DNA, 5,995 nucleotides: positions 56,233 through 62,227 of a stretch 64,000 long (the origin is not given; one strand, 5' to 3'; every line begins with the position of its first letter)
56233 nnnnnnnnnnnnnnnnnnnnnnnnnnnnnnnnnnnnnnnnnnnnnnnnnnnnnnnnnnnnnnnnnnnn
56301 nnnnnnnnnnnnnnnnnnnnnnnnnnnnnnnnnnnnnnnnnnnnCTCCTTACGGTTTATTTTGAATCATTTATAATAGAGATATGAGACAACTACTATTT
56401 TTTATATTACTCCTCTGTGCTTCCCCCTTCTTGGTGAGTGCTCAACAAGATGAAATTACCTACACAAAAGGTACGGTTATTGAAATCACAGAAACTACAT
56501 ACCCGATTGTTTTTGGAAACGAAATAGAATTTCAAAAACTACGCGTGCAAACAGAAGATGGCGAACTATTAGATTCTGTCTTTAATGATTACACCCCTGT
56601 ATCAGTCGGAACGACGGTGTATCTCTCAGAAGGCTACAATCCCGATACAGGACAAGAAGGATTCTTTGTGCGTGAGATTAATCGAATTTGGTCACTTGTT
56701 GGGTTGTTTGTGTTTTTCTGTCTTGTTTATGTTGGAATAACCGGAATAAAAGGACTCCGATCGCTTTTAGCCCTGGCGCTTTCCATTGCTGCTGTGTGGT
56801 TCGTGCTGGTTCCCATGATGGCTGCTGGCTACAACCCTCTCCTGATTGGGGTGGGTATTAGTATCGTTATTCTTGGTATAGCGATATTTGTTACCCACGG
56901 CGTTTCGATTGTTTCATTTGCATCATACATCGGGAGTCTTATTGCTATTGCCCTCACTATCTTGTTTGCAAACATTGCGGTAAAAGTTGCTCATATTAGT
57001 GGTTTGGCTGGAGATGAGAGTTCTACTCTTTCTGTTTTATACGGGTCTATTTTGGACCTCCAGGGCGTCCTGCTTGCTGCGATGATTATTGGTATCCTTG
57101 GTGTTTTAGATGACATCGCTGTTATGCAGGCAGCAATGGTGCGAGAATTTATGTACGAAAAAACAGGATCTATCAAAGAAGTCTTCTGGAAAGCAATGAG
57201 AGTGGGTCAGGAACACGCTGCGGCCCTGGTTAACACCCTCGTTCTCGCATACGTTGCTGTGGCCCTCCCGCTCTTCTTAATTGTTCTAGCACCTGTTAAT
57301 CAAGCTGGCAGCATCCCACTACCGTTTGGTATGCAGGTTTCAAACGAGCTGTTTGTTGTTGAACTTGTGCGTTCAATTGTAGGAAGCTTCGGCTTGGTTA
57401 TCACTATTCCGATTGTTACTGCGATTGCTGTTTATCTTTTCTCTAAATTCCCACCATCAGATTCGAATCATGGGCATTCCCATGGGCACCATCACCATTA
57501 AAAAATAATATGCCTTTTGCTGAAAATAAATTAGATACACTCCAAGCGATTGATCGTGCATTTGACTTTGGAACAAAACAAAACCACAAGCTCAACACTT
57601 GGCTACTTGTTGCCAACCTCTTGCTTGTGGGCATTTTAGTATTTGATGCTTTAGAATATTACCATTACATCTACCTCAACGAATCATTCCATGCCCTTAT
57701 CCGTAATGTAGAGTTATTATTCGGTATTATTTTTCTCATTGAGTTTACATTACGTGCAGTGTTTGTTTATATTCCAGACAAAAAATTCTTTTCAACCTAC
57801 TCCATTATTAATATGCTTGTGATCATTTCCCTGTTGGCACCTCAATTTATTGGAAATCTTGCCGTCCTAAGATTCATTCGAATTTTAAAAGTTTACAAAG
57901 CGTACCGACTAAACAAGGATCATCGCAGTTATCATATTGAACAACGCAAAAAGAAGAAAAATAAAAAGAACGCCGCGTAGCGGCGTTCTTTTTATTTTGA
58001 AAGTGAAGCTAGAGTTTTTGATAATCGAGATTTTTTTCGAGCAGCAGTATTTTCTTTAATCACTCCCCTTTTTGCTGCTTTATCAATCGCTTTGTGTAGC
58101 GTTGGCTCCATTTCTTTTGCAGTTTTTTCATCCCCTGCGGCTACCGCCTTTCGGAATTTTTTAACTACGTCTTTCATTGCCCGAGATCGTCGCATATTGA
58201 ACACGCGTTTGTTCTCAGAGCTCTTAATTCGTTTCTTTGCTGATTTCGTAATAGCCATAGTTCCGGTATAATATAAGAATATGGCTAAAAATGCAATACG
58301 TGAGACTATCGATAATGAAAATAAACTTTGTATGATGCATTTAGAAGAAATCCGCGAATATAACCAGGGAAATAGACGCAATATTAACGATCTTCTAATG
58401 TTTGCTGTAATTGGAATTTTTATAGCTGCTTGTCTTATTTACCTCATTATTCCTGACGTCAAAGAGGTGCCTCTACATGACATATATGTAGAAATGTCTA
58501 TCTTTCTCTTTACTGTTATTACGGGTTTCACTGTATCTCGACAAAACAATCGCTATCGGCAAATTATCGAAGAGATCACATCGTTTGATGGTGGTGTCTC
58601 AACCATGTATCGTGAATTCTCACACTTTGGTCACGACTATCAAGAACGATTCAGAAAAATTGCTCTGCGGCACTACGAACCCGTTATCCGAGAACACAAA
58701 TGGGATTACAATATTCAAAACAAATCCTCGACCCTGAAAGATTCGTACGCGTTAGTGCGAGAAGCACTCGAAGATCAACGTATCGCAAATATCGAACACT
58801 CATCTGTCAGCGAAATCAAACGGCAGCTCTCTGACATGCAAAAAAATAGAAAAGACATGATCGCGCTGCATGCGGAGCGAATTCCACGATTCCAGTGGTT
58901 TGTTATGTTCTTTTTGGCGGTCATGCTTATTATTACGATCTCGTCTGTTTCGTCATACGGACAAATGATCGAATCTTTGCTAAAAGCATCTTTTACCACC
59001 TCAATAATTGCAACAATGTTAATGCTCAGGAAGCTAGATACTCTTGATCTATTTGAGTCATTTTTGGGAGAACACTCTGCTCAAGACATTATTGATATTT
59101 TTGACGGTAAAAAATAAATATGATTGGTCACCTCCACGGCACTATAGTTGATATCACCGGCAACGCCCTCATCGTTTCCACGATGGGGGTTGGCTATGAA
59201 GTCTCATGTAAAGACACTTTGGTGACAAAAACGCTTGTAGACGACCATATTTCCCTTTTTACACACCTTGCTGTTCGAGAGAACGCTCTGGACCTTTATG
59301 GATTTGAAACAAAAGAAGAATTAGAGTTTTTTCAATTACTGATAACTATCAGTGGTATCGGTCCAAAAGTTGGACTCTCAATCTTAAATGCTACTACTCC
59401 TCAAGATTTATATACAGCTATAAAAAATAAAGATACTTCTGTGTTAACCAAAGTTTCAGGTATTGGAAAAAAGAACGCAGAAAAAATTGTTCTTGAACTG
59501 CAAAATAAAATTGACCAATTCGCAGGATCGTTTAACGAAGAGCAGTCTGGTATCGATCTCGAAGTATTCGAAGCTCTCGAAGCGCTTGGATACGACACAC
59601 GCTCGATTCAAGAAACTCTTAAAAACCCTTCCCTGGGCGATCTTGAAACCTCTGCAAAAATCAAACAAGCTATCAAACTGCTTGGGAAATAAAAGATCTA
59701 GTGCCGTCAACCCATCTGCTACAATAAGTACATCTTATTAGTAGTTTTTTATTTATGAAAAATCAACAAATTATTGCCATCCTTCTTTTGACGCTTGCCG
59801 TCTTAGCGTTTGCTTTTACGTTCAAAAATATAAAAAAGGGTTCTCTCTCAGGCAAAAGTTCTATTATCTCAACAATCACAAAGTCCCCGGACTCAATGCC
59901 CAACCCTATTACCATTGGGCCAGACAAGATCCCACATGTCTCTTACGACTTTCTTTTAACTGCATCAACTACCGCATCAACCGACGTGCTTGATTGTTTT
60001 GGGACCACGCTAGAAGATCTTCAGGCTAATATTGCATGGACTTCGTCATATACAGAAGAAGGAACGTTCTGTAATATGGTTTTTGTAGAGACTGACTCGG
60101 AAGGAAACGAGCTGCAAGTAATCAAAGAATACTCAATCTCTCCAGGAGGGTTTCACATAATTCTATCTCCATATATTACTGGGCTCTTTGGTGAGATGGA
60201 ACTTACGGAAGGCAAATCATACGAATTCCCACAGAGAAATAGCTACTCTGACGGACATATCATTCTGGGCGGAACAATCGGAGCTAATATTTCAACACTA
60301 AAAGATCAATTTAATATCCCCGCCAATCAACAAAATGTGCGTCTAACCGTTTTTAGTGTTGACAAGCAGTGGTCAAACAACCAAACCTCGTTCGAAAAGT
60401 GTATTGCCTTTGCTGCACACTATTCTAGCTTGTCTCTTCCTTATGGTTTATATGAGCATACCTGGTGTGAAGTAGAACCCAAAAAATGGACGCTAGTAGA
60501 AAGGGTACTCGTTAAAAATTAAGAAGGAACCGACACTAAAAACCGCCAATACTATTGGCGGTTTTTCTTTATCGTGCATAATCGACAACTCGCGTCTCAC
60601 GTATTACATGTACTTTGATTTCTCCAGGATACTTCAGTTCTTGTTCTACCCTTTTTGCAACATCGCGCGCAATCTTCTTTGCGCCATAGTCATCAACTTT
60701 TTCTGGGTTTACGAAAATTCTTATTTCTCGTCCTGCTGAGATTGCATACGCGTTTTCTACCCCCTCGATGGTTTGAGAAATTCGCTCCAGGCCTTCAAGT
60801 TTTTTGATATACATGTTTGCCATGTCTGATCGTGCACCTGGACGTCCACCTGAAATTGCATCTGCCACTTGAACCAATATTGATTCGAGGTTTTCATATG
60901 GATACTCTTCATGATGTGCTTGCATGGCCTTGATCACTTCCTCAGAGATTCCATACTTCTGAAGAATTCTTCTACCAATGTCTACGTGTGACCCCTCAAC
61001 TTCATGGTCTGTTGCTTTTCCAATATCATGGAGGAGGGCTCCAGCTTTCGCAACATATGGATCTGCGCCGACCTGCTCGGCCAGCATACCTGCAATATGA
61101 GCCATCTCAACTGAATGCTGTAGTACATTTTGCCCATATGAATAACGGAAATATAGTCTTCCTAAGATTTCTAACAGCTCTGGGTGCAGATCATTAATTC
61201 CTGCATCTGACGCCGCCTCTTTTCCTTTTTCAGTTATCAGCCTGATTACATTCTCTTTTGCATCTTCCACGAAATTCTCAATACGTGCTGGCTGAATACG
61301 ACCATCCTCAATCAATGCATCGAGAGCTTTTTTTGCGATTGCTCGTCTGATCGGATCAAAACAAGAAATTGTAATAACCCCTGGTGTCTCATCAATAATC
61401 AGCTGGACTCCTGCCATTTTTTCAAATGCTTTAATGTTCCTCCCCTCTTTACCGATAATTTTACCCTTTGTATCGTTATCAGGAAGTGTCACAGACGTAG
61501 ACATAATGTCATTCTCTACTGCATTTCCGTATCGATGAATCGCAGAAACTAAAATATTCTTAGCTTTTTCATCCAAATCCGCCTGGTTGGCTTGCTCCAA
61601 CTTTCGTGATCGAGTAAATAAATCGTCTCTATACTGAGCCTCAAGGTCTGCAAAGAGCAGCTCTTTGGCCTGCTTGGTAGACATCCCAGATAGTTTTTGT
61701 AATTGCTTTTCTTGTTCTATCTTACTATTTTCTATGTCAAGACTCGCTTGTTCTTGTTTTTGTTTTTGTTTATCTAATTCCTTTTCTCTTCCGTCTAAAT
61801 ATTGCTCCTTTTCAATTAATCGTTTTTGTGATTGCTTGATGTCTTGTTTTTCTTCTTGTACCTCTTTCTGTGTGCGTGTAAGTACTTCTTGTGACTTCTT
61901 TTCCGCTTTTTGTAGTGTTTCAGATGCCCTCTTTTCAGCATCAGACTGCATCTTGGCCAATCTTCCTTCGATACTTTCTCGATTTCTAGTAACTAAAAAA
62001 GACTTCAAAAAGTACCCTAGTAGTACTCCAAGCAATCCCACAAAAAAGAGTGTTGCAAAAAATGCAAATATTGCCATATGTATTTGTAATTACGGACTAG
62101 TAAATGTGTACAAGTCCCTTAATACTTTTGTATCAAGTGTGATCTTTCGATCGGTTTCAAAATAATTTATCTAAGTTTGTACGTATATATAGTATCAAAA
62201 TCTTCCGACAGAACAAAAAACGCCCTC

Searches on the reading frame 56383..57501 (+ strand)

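Call 70: search_protein_families(library=pfam, proteins=[window:56383-57501:+], max_evalue=0.0001)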
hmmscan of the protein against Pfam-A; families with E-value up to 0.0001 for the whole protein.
window:56383-57501:+ (372 aa): 1 family
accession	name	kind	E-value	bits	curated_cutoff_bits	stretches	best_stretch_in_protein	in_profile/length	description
PF07907.16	YibE_F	-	6.7e-49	167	27.2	1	106-350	2-240/241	YibE/F-like protein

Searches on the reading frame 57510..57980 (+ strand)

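Call 70: search_protein_families(library=pfam, proteins=[window:57510-57980:+], max_evalue=0.0001)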
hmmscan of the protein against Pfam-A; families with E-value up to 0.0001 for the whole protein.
window:57510-57980:+ (156 aa): 1 family
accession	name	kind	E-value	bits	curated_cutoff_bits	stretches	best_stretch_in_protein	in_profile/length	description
PF00520.37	Ion_trans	-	8.2e-06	25.6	25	1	37-133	10-110/241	Ion transport protein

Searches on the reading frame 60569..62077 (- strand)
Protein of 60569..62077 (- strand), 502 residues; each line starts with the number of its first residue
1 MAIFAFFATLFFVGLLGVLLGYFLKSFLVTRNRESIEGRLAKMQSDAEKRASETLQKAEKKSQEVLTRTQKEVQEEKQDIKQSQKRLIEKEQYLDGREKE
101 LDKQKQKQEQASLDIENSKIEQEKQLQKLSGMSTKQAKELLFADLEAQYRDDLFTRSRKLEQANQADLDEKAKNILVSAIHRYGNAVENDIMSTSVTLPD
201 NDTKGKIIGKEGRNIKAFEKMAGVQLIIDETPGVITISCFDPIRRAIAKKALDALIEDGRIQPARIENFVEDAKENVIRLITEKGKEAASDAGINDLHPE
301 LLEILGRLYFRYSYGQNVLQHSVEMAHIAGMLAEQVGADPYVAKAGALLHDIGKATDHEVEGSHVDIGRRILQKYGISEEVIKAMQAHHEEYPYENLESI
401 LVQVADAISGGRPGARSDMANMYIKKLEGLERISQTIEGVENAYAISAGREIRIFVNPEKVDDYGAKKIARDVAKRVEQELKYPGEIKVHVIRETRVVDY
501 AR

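Call 13: find_encoding_contigs(protein=window:60569-62077:-, flank=10000, max_places=5)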
Protein window:60569-62077:- (502 aa): no gene with exactly this product is on record in the collection.

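Call 51: list_cluster_members(proteins=[P0092, window:60569-62077:-, P0003, P0001, P0002, P0006])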
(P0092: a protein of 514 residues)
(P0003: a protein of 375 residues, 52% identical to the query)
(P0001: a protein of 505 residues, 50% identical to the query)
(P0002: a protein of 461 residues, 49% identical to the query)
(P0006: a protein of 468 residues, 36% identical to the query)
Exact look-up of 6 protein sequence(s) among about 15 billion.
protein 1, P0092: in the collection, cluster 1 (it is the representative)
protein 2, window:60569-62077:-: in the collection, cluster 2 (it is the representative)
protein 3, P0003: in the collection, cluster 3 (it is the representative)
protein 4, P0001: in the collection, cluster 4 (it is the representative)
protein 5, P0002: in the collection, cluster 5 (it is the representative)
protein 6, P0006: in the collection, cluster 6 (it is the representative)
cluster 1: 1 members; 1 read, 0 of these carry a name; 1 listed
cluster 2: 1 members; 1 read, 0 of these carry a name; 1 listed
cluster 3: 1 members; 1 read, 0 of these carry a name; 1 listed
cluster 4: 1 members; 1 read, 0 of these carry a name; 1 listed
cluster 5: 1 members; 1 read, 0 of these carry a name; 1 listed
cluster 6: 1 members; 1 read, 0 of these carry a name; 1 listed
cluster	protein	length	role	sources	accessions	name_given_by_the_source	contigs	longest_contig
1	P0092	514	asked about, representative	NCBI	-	-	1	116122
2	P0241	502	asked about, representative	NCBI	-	-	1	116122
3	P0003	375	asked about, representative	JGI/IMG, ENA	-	-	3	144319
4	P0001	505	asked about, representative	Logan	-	-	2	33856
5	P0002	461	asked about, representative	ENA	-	-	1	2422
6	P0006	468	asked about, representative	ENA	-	-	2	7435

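Call 89: find_homologous_proteins(query=window:60569-62077:-, max_evalue=1e-100)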
Query window:60569-62077:- (502 aa): 7993 proteins with E <= 1e-100 among 8000 candidates; the best 120 are listed.
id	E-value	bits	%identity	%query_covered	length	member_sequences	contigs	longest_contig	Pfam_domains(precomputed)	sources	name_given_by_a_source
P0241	0.0e+0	1072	100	100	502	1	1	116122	PF00013.36,PF12072.14,PF01966.29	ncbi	-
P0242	3.6e-224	763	70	98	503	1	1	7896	PF00013.36,PF12072.14,PF01966.29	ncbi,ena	-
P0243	7.6e-220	749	69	98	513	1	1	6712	PF00013.36,PF12072.14,PF01966.29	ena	-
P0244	4.4e-215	733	67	98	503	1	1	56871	PF00013.36,PF12072.14,PF01966.29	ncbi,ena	-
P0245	9.3e-214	729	69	100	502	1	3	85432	PF00013.36,PF12072.14,PF01966.29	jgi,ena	-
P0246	5.0e-204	697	69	92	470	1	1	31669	PF00013.36,PF12072.14,PF01966.29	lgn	-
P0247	5.0e-196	670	69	92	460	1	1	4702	PF00013.36,PF12072.14,PF01966.29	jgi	-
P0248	1.0e-182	626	60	100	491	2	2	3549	PF00013.36,PF12072.14,PF01966.29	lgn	-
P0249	1.0e-181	623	60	100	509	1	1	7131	PF08668.19,PF00013.36,PF12072.14,PF01966.29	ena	-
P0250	1.6e-178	613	57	100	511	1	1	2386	PF08668.19,PF00013.36,PF12072.14,PF01966.29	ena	-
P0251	1.7e-177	609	57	100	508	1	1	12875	PF00013.36,PF12072.14,PF01966.29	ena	-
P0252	5.1e-177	608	56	100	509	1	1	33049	PF00013.36,PF12072.14,PF01966.29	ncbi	-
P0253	5.0e-176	604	57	99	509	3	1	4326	PF00013.36,PF12072.14,PF01966.29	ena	-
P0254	1.6e-175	603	57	97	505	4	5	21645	PF00013.36,PF12072.14,PF01966.29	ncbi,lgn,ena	-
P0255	2.5e-175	602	56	100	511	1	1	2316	PF00013.36,PF12072.14,PF01966.29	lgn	-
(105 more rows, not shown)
